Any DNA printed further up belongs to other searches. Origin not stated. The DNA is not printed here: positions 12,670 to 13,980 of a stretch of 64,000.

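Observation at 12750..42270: All four sigma-54-type promoter matches precede exported proteins of unknown function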

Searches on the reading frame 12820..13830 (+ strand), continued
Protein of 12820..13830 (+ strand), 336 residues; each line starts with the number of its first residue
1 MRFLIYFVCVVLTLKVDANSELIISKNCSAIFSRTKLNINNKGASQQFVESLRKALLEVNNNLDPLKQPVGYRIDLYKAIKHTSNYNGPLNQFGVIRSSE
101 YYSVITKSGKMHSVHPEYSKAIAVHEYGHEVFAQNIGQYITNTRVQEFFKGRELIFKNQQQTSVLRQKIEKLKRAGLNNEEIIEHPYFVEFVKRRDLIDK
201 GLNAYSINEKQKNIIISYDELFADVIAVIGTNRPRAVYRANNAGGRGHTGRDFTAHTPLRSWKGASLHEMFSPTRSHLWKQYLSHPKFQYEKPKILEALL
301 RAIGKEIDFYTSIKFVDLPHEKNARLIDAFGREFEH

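Call 68: search_solved_structures(query=A2, max_evalue=1)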
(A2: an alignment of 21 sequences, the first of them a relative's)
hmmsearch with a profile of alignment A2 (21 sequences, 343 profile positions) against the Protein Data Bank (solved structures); distinct sequences matched with E-value up to 1: 4.
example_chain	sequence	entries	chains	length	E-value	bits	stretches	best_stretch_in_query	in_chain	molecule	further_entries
3txa_A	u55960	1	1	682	0.015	17.4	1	43-102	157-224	Cell wall surface anchor family protein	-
3tw0_A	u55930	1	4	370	0.055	15.6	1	52-102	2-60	Cell wall surface anchor family protein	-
3tvy_A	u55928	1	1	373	0.056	15.6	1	52-102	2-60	Cell wall surface anchor family protein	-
4cn8_A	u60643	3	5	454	0.11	14.7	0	43-93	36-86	PROXIMAL THREAD MATRIX PROTEIN 1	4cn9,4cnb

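Call 73: predict_structure(alignment_id=A2)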
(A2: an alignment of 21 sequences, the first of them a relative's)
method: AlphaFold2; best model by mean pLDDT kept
length: 351 residues; sequences in the alignment: 21
mean_pLDDT: 83.4   pTM: 0.77
mean pLDDT of the five models: 83.4, 83.4, 83.3, 82.4, 81.9
residues with pLDDT >= 90: 183; 70-90: 96; 50-70: 41; < 50: 31
segments of 3 or more residues with pLDDT < 50: 1-3, 5-22, 26-29
pLDDT, mean of each block of 10 residues (from residue 1): 45 46 48 58 89 89 90 90 87 94 87 93 93 81 84 97 94 95 77 96 82 96 94 79 95 93 90 85 91 96 92 90 95 60 53 38
secondary structure, 60 per line:
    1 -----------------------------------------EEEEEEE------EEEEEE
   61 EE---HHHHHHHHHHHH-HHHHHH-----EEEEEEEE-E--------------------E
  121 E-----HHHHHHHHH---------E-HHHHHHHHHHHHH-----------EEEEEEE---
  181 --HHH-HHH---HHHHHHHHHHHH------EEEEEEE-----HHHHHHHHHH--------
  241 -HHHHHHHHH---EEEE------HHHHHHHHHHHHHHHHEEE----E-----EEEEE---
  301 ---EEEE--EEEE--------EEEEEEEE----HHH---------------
elements in order: E42-48 E55-62 H66-77 H79-84 E90-97 H127-135 H147-159 E171-177 H193-204 E211-217 H223-232 H242-250 E254-257 H264-279 E280-282 E293-297 E304-307 E310-313 E322-329

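Call 76: fold_search(model_id=the predicted structure, library=pdb)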
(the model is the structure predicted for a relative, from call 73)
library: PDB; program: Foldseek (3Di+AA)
matches with E <= 10: 1136; with E <= 0.001: 167
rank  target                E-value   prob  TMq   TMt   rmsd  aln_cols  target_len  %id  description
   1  8t2v_B                6.9e-11  1.00  0.41  0.22  10.3       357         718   13  Cryo-EM Structures of Full-length Integrin alphaIIbbeta3 in Native Lipids (released 2023-07-26)
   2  9axl_B                9.4e-11  1.00  0.42  0.30  10.4       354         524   14  Structure of the semi-extended AlphaIIbBeta3 in complex with R21D10 Fab (released 2024-11-13)
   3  8t2u_B                1.4e-10  1.00  0.40  0.38  12.2       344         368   15  Cryo-EM Structures of Full-length Integrin alphaIIbbeta3 in Native Lipids complexed with Eptifibatide (released 2023-07-26)
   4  9der_B                1.4e-10  1.00  0.38  0.29  13.3       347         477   14  Cryo-EM Structures of Full-Length Integrin alphaIIbbeta3 in Native Lipids Complexed with Tirofiban (released 2024-10-16)
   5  9p95_B                1.8e-10  1.00  0.43  0.40  13.2       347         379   14  CryoEM structure of integrin alpha4beta7 bound to MAdCAM-1 (released 2025-09-24)
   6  3ze2_D                2.1e-10  1.00  0.40  0.38  11.4       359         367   14  Integrin alphaIIB beta3 headpiece and RGD peptide complex (released 2013-06-05)
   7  9b9j_B                4.1e-10  1.00  0.45  0.42  10.2       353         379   14  Integrin alpha-5 beta-1 in complex with BIIG2 Fab (released 2025-02-05)
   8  9cz7_B                4.4e-10  1.00  0.44  0.35   9.7       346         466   15  Crystal structure of integrin avb6 headpiece in complex with compound 12 (released 2024-11-13)
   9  2vc2_B                4.4e-10  1.00  0.38  0.31  12.8       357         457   14  Re-refinement of Integrin AlphaIIbBeta3 Headpiece Bound to Antagonist L-739758 (released 2008-09-02)
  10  8xen_B                4.6e-10  1.00  0.42  0.27  10.3       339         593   13  Cryo-EM structure of integrin ITGAV/ITGB3 complex, conformation 4 (released 2024-12-18)
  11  8w30_B                4.6e-10  1.00  0.43  0.41  10.2       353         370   12  Crystal structure of alpha-V beta-1 integrin headpiece in complex with TR01225179 (released 2025-01-01)
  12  8oxz_Q                4.6e-10  1.00  0.44  0.33  10.2       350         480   12  Rat alpha5beta1 integrin, headpiece (released 2024-11-13)
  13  8xez_B                5.6e-10  1.00  0.41  0.26  10.0       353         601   14  Cryo-EM structure of integrin ITGAV/ITGB3 complex, conformation 5 (released 2024-12-18)
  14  3fcs_D                7.6e-10  1.00  0.42  0.27  10.7       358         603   12  Structure of complete ectodomain of integrin aIIBb3 (released 2009-01-20)
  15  9dao_B                8.1e-10  1.00  0.38  0.36  13.2       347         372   13  AlphaIIbbeta3 in fully-extended conformation in complex with R6H8 Fab (released 2025-04-09)
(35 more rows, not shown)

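Call 78: search_protein_families(library=ncbifam, alignment_id=A2, max_evalue=0.00001)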
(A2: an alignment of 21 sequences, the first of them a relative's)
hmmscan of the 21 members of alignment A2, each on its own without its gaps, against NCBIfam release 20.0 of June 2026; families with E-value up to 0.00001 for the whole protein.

A. member 1, P0005 (351 aa): 1 family
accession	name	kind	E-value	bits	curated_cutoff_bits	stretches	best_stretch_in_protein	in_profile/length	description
NF052240.1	MIDASAdhsBdello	equivalog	1.9e-28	99.7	700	2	42-152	43-155/378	MIDAS family adhesin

B. families by the number of members that match (of 21 scanned): 2 families
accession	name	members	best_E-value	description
NF052240.1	MIDASAdhsBdello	21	2.6e-38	MIDAS family adhesin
NF033765.2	gliding_CglD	10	1.4e-11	adventurous gliding motility lipoprotein CglD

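Call 85: search_protein_representatives(protein=P0002)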
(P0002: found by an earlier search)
Query: 197 residues. Proteins with E-value up to 0.001 (for the whole library): 4; up to 1e-10: 2; up to 1e-30: 2. The best 4 are listed.
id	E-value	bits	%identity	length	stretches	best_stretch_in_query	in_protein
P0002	2.2e-118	408.6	100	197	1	1-197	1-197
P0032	9.1e-46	172.2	72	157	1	1-130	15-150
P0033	2.7e-04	37.2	27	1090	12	31-81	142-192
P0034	5.8e-04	36.2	30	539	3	109-175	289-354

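Call 86: predict_structure(alignment_id=A3)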
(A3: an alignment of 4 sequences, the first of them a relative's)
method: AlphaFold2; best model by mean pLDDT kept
length: 247 residues; sequences in the alignment: 4
mean_pLDDT: 41.2   pTM: 0.40
mean pLDDT of the five models: 41.2, 39.1, 38.5, 37.5, 33.0
residues with pLDDT >= 90: 0; 70-90: 0; 50-70: 77; < 50: 170
segments of 3 or more residues with pLDDT < 50: 1-53, 55-65, 73-77, 96-98, 119-149, 156-160, 168-179, 190-228, 240-247
pLDDT, mean of each block of 10 residues (from residue 1): 44 33 23 23 31 43 49 49 54 50 57 51 31 35 47 49 51 40 56 31 26 28 41 54 34
secondary structure, 60 per line:
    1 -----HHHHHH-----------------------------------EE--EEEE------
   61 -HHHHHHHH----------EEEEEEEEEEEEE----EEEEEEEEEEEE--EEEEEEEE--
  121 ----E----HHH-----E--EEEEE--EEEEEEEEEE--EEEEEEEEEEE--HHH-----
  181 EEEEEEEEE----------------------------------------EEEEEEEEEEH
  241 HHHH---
elements in order: H6-11 E51-54 H62-69 E80-92 E97-108 E111-118 E141-145 E148-157 E160-170 E181-189 E230-239 H240-244

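Call 96: find_encoding_contigs(protein=P0023, flank=6000, max_places=1)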
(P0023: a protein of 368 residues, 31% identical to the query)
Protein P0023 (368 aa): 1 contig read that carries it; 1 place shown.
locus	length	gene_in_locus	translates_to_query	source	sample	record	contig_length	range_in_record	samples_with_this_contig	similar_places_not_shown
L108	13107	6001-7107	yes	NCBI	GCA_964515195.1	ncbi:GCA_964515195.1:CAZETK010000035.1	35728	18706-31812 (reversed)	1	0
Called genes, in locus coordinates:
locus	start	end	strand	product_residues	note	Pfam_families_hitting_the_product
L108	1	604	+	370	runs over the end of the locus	PF00226:DnaJ, PF01556:DnaJ_C, PF00684:DnaJ_CXXCXGXG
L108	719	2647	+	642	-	PF00012:HSP70, PF06723:MreB_Mbl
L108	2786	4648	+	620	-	PF16177:ACAS_N, PF00501:AMP-binding, PF13193:AMP-binding_C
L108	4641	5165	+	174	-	PF20221:DUF6580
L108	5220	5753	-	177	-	PF00731:AIRC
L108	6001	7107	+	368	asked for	-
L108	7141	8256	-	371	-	PF22660:RS_preATP-grasp-like, PF02222:ATP-grasp, PF17769:PurK_C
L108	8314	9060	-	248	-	PF07238:PilZ (weak)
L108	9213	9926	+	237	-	-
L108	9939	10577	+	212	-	PF01618:MotA_ExbB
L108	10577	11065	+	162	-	PF02472:ExbD (faint)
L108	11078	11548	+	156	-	PF02472:ExbD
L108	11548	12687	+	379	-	-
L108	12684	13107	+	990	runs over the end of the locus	PF13432:TPR_16 (faint), PF13424:TPR_12 (faint)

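Call 98: search_solved_structures(query=P0001, max_evalue=10)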
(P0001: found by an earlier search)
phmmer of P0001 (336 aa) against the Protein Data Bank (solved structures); distinct sequences matched with E-value up to 10: 15.
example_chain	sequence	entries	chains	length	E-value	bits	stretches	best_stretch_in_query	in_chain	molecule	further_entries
2z6u_A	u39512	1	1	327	0.1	15.3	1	203-248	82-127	Modification methylase HhaI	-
8asn_F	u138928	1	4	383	0.19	14.4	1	68-143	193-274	Tubulin--tyrosine ligase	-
2i9k_A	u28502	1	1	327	0.21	14.3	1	203-249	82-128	Modification methylase HhaI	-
2z6a_A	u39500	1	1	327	0.41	13.3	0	203-248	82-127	Modification methylase HhaI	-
2uz4_A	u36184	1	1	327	0.43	13.2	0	203-248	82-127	MODIFICATION METHYLASE HHAI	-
2zcj_A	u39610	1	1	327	0.44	13.2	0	203-248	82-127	Modification methylase HhaI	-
2uyc_A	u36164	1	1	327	0.44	13.2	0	203-248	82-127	MODIFICATION METHYLASE HHAI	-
2z6q_A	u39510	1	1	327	0.44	13.2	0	203-248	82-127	Modification methylase HhaI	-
1fjx_A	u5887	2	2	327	0.44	13.2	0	203-248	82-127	HHAI DNA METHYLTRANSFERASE | MODIFICATION METHYLASE HHAI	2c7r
10mh_A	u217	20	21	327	0.44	13.2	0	203-248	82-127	PROTEIN (CYTOSINE-SPECIFIC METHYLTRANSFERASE HHAI) | HaeIII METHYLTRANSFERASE | Modification methylase HhaI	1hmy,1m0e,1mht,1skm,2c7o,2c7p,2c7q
2uyh_A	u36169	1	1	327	0.78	12.4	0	203-248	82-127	MODIFICATION METHYLASE HHAI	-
3tig_A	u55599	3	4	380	0.78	12.4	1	67-142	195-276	Ttl protein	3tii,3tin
7z45_A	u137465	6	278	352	1.7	11.3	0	29-72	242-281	Major head protein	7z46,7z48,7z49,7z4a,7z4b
7mwr_B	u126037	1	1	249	1.9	11.1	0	164-185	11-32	LHD101B4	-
5cwb_A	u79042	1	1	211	4.5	9.9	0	164-185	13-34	Designed helical repeat protein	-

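Call 99: search_solved_structures(query=P0003, max_evalue=1)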
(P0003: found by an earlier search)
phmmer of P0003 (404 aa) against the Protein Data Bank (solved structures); distinct sequences matched with E-value up to 1: 0.
